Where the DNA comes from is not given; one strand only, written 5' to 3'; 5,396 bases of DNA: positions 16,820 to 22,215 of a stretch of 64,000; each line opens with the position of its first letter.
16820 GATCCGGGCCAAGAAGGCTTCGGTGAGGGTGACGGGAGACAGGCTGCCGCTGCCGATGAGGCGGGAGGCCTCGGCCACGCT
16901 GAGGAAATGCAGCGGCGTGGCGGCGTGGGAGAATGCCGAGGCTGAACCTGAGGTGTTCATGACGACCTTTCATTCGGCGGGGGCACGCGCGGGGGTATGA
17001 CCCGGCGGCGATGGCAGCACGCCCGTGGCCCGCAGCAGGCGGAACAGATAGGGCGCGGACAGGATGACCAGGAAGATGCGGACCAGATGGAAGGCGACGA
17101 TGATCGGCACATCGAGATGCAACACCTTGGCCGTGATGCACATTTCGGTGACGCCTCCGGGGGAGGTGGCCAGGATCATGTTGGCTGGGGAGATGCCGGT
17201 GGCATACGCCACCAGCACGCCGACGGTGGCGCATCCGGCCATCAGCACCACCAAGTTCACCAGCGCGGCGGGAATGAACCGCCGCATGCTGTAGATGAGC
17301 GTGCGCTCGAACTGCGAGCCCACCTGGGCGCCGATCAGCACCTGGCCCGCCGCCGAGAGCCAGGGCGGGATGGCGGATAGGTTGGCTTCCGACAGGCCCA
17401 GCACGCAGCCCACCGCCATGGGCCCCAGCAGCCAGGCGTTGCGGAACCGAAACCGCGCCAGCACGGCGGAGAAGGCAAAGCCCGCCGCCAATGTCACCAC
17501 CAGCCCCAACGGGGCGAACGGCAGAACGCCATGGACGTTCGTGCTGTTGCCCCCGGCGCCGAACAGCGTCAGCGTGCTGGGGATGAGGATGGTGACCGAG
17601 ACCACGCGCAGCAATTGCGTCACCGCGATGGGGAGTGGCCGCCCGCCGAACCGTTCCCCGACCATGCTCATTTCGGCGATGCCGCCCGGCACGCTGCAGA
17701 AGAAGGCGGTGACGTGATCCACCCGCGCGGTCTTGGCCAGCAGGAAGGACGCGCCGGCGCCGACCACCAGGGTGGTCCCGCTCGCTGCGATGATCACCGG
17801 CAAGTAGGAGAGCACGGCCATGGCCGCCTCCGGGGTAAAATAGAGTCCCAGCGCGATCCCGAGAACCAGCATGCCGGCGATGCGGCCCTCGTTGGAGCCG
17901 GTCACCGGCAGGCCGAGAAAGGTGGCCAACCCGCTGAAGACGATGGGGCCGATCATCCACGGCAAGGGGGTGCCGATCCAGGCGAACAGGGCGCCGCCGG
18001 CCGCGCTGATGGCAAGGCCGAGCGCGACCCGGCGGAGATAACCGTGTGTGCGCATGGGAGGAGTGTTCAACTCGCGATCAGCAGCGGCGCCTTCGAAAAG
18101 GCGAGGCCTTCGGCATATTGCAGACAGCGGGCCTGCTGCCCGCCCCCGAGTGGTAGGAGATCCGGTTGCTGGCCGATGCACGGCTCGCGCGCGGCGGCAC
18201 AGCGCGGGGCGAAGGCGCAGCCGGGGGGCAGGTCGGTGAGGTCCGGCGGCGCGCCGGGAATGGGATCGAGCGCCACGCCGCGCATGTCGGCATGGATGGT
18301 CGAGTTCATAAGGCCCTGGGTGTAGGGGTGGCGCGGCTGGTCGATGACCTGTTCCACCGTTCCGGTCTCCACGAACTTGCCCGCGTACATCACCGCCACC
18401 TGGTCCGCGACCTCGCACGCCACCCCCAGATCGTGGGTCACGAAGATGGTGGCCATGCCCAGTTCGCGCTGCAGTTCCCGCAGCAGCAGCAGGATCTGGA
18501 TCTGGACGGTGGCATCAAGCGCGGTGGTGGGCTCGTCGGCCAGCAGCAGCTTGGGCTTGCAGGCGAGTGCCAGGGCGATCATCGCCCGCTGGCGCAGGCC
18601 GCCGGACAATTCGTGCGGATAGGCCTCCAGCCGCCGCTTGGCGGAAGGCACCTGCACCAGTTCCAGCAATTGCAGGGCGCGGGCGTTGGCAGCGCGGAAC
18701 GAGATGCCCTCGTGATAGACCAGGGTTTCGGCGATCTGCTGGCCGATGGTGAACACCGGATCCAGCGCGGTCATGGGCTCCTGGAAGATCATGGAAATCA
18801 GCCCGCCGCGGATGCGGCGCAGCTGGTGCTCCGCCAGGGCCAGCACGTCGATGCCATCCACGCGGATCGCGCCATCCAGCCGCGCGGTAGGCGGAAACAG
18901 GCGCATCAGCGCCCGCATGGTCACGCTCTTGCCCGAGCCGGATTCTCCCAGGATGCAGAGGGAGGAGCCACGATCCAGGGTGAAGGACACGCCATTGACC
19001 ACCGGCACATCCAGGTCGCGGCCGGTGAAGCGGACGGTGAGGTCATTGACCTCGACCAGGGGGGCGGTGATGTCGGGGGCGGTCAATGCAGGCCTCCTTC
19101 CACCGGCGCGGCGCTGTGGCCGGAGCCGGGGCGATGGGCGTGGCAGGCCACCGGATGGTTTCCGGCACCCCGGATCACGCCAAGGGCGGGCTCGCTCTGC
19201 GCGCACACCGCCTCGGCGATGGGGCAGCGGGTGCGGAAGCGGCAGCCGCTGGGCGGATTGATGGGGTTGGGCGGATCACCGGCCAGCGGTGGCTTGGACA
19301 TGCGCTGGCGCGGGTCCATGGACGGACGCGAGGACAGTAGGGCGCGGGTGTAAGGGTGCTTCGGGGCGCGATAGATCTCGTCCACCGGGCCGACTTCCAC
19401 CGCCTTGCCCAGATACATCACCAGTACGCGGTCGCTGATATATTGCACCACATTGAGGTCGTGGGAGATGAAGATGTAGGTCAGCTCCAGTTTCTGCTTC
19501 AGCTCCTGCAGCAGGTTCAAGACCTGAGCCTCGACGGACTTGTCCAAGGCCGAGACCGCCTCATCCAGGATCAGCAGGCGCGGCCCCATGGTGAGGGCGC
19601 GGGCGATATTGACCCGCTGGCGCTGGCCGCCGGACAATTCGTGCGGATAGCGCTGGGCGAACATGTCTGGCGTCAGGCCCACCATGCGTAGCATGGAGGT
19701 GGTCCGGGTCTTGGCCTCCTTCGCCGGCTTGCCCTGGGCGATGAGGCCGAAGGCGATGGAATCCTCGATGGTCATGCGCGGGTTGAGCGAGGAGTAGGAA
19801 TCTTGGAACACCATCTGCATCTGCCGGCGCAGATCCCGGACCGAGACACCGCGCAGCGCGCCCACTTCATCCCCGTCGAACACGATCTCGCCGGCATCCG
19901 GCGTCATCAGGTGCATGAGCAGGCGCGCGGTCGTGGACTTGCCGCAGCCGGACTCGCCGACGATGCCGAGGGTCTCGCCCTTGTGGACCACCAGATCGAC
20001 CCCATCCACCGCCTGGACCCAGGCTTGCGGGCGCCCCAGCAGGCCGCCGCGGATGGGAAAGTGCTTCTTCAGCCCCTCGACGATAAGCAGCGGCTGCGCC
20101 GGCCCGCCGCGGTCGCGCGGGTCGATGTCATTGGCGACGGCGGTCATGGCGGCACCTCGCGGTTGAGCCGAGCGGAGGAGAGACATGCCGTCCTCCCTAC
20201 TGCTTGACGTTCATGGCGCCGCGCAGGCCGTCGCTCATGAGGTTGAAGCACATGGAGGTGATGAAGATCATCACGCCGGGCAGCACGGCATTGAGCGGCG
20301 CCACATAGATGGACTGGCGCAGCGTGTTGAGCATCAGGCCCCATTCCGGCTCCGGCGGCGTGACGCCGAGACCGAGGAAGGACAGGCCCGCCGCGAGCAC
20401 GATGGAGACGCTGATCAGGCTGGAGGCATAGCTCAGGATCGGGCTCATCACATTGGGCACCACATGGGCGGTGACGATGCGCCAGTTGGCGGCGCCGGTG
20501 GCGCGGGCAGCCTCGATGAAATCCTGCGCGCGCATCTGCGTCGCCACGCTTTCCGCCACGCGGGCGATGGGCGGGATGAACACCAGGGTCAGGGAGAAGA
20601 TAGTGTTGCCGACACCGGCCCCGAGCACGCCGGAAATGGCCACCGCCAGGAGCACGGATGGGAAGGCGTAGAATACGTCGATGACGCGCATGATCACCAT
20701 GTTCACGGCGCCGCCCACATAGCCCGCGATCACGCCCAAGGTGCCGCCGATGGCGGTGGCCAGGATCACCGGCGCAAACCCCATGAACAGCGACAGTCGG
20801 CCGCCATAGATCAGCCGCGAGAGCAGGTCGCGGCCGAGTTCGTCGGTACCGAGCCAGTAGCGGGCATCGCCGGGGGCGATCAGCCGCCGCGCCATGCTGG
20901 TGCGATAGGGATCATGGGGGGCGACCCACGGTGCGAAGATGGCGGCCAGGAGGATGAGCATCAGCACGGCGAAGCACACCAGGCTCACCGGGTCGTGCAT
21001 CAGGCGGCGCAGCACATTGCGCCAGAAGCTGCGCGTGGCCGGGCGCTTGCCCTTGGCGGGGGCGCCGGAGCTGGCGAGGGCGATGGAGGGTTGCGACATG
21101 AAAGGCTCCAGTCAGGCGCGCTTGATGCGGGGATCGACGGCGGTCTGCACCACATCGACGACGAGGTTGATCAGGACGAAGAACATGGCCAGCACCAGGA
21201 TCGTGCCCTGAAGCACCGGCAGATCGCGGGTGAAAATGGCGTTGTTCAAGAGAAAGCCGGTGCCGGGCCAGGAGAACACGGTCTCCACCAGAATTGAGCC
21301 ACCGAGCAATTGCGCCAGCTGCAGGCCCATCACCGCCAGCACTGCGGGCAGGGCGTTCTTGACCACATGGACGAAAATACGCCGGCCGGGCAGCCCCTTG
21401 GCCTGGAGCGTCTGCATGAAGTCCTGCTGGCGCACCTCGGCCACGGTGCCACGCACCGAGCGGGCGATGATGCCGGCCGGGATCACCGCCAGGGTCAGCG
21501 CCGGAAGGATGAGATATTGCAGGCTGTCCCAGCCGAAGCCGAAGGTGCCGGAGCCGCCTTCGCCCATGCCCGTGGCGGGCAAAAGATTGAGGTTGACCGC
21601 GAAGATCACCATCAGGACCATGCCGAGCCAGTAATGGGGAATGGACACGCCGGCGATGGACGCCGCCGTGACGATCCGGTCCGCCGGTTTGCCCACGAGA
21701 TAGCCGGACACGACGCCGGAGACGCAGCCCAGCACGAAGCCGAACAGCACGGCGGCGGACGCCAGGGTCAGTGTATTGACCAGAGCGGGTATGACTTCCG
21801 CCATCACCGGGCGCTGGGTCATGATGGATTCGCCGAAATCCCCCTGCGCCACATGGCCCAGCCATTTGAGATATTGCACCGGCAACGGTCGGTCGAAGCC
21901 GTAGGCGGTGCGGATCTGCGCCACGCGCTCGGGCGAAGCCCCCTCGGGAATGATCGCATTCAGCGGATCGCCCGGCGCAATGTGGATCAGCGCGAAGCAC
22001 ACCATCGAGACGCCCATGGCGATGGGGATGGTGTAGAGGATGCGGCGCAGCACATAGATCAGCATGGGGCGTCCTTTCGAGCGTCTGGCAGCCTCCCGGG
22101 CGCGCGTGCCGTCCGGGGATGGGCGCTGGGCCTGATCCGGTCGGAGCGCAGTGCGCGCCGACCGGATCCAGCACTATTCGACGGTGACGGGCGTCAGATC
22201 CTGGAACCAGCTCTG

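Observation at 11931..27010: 14-gene operon with five amidases, two GatC/AtzG-like mini-proteins, an isochorismatase-like hydrolase and two uptake systems: candidate undescribed pathway for a multi-amide nitrogen compound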

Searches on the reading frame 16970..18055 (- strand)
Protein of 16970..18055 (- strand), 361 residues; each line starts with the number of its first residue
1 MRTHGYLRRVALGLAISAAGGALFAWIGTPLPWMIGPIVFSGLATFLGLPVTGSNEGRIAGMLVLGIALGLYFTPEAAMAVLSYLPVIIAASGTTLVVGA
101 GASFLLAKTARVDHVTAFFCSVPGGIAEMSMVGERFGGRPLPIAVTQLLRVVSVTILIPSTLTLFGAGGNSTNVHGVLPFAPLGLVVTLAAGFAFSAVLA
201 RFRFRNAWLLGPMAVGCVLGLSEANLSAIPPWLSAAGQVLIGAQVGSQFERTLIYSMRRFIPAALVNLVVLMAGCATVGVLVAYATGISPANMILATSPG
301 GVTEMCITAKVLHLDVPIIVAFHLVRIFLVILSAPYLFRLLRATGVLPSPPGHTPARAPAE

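Call 4: search_protein_families(library=ncbifam, proteins=[window:16970-18055:-], max_evalue=0.001)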
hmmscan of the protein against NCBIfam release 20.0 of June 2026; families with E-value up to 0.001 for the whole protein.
window:16970-18055:- (361 aa): 1 family
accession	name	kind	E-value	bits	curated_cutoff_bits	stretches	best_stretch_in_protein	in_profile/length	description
TIGR03082.1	Gneg_AbrB_dup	domain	5.6e-68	227.7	94.7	2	185-341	1-157/157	membrane protein AbrB duplication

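Call 5: search_protein_families(library=pfam, proteins=[window:16970-18055:-], max_evalue=0.01)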
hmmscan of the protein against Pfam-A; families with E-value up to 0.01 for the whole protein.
window:16970-18055:- (361 aa): 1 family
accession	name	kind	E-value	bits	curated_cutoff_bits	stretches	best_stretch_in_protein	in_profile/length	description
PF05145.17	AbrB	-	6.2e-80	268.9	29.2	1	33-341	1-313/314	Transition state regulatory protein AbrB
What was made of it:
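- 16970..18055 (-): AbrB-duplication integral membrane protein of unknown role; accessory. PF05145 269 bits and TIGR03082 228 bits (calls 4, 5).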

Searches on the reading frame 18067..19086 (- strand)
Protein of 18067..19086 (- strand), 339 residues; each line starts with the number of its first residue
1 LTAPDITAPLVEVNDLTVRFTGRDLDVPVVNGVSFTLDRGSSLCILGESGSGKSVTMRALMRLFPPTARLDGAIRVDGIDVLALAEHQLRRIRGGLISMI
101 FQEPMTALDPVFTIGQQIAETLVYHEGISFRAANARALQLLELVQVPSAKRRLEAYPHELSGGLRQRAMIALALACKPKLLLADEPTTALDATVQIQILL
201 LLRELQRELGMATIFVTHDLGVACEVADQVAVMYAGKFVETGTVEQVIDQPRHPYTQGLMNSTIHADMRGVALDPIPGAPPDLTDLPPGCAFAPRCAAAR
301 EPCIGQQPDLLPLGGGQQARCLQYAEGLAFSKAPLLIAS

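Call 29: search_protein_families(library=pfam, proteins=[window:18067-19086:-], max_evalue=0.001)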
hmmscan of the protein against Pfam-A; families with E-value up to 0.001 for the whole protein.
window:18067-19086:- (339 aa): 6 families
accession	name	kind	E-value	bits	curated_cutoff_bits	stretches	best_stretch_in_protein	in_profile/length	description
PF00005.33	ABC_tran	-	2.3e-27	96.7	25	1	30-188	1-137/137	ABC transporter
PF08352.17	oligo_HPY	-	4.4e-19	69.1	27.1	1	239-303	1-65/65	Oligopeptide/dipeptide transporter, C-terminal region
PF13304.12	AAA_21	-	2e-06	28.6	27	1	153-221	231-301/304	AAA domain, putative AbiEii toxin, Type IV TA system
PF02463.25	SMC_N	-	8.6e-05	22.5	40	1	43-230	27-209/220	RecF/RecN/SMC N terminal domain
PF13401.12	AAA_22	-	0.00065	20.5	27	0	40-134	5-65/130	AAA domain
PF13191.12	AAA_16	-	0.00073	20.5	32.6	0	39-207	23-161/167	AAA ATPase domain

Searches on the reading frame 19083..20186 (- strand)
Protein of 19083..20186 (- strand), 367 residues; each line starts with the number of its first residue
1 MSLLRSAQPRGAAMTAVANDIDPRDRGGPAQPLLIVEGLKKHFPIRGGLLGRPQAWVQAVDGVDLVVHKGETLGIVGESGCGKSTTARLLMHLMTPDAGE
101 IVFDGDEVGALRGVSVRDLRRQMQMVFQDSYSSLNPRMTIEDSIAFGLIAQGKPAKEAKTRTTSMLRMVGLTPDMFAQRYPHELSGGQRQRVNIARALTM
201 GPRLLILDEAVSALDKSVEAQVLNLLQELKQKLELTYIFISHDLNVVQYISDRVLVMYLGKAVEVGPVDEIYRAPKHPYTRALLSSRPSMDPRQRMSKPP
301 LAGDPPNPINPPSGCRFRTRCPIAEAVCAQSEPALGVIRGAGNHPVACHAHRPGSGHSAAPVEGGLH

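Call 29: search_protein_families(library=pfam, proteins=[window:19083-20186:-], max_evalue=0.001)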
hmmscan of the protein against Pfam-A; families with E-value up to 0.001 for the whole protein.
window:19083-20186:- (367 aa): 6 families
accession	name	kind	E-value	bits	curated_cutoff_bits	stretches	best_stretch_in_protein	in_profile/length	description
PF00005.33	ABC_tran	-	2.3e-34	119.4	25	1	61-211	2-136/137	ABC transporter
PF08352.17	oligo_HPY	-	1.8e-20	73.6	27.1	1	263-328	1-65/65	Oligopeptide/dipeptide transporter, C-terminal region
PF02463.25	SMC_N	-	4e-05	23.6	40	1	75-253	29-207/220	RecF/RecN/SMC N terminal domain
PF00270.35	DEAD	-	0.00015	21.9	26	1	68-231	12-147/167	DEAD/DEAH box helicase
PF13401.12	AAA_22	-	0.00018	22.3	27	0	75-231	10-109/130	AAA domain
PF01935.23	DUF87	-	0.00072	20.1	23.2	0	73-104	26-59/220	Helicase HerA, central domain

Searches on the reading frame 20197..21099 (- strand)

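Call 29: search_protein_families(library=pfam, proteins=[window:20197-21099:-], max_evalue=0.001)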
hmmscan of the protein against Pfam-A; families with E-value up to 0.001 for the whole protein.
window:20197-21099:- (300 aa): 2 families
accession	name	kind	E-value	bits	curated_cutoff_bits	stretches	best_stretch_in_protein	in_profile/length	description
PF00528.27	BPD_transp_1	-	1.9e-24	86.9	26.4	1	118-294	1-176/184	Binding-protein-dependent transport system inner membrane component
PF12911.12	OppC_N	-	2.3e-14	53.4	23.9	1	24-76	1-53/53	N-terminal TM domain of oligopeptide transport permease C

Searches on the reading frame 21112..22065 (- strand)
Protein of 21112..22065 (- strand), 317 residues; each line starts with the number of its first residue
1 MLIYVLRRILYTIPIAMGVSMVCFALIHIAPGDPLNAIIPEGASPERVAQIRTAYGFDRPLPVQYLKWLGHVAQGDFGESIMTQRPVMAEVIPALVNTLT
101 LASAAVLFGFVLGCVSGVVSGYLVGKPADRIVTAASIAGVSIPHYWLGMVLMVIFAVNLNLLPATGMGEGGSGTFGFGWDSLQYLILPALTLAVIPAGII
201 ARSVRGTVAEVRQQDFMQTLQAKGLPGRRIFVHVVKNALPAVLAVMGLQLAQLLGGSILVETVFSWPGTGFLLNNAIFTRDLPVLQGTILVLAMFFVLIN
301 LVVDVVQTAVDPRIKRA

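Call 29: search_protein_families(library=pfam, proteins=[window:21112-22065:-], max_evalue=0.001)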
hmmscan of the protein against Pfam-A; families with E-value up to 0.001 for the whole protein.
window:21112-22065:- (317 aa): 2 families
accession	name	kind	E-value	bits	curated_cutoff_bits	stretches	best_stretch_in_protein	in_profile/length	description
PF00528.27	BPD_transp_1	-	5e-36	124.6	26.4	1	115-316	3-184/184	Binding-protein-dependent transport system inner membrane component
PF19300.4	BPD_transp_1_N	-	3.3e-12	47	23.8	1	1-76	1-76/114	Binding-prot-dependent transport system membrane comp, N-term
